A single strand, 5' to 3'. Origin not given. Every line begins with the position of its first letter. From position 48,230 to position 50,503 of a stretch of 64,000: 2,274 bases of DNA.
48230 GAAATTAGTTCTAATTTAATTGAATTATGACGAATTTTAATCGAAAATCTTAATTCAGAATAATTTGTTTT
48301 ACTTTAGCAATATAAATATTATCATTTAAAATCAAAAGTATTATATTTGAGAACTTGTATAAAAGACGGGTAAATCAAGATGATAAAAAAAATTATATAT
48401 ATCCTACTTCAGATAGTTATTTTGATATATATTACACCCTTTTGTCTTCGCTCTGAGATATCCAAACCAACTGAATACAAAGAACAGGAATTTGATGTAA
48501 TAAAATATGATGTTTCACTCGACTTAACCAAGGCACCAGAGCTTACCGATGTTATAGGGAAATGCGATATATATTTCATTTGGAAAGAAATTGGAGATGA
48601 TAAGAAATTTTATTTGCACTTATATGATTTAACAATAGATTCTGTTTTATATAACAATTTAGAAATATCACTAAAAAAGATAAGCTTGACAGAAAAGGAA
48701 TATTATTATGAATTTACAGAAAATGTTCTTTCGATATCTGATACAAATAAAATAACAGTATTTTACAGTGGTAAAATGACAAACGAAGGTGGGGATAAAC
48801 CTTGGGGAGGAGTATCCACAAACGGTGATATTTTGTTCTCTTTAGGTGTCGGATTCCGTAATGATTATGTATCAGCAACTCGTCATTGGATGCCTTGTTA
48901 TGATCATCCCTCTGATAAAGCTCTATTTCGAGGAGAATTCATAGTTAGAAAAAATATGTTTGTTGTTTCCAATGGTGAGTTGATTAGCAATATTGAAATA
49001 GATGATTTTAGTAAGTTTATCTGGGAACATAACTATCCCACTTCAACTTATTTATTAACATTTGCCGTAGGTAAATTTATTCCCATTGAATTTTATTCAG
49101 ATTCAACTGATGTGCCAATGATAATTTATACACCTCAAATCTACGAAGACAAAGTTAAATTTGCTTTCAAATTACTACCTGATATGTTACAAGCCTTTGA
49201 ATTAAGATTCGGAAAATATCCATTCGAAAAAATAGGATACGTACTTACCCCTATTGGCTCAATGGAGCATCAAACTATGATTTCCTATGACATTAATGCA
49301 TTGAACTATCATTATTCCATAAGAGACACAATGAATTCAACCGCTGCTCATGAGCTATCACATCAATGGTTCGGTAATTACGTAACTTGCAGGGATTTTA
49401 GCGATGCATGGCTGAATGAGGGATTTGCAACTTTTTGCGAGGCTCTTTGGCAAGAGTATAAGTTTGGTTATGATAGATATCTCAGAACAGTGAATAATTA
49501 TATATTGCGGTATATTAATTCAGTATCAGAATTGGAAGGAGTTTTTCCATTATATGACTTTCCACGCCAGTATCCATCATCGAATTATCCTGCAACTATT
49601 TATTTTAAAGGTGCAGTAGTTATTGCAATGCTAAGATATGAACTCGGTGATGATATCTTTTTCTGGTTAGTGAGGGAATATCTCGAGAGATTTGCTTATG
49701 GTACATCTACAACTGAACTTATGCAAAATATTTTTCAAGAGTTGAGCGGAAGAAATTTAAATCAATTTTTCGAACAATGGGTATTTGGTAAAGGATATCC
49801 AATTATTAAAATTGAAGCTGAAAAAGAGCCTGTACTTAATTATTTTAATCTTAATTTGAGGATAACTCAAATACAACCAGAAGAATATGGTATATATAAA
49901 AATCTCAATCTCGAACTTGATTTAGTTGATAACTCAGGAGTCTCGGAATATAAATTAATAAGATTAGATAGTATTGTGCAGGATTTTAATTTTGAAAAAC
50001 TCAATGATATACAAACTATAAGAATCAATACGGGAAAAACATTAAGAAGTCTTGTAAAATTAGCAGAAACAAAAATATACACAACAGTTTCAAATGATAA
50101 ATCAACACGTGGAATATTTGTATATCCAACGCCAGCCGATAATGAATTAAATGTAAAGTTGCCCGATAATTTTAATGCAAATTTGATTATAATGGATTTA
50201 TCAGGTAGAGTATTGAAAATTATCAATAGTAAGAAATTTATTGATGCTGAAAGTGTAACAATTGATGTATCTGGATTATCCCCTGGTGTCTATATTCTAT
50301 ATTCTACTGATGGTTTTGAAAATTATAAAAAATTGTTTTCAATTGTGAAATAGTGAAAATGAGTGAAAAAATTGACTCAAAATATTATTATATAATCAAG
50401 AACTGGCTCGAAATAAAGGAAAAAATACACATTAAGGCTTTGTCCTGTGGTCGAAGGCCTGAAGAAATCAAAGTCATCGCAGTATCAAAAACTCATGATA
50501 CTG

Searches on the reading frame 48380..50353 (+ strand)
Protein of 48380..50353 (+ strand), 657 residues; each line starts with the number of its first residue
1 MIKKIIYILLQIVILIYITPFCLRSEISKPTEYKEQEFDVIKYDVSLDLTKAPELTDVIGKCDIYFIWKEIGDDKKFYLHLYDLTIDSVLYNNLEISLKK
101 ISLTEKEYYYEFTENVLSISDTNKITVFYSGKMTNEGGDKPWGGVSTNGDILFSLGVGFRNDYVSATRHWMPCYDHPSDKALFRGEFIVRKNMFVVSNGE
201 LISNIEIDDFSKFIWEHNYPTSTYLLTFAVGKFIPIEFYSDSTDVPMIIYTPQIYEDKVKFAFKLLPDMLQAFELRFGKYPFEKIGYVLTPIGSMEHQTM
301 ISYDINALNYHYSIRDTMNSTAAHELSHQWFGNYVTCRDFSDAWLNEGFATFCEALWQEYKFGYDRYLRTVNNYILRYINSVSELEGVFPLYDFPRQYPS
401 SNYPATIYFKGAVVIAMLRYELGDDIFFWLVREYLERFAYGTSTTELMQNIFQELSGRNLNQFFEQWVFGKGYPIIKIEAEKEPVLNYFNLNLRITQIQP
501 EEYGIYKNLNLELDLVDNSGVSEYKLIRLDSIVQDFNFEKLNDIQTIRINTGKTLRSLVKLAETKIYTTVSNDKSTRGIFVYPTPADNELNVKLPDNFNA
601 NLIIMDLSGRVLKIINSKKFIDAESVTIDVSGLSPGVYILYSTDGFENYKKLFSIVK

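Call 91: search_protein_families(library=pfam, proteins=[window:48380-50353:+], max_evalue=0.00001)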
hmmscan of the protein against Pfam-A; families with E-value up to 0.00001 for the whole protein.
window:48380-50353:+ (657 aa): 3 families
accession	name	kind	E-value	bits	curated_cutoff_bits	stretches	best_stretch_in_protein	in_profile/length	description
PF01433.26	Peptidase_M1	-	3.8e-32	112.1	27.7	1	262-467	2-218/218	Peptidase family M1 domain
PF18962.6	Por_Secre_tail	-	3.4e-10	40.5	27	1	581-652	1-73/75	Secretion system C-terminal sorting domain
PF17900.6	Peptidase_M1_N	-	1.8e-08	35.2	25.8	1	167-225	127-186/186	Peptidase M1 N-terminal domain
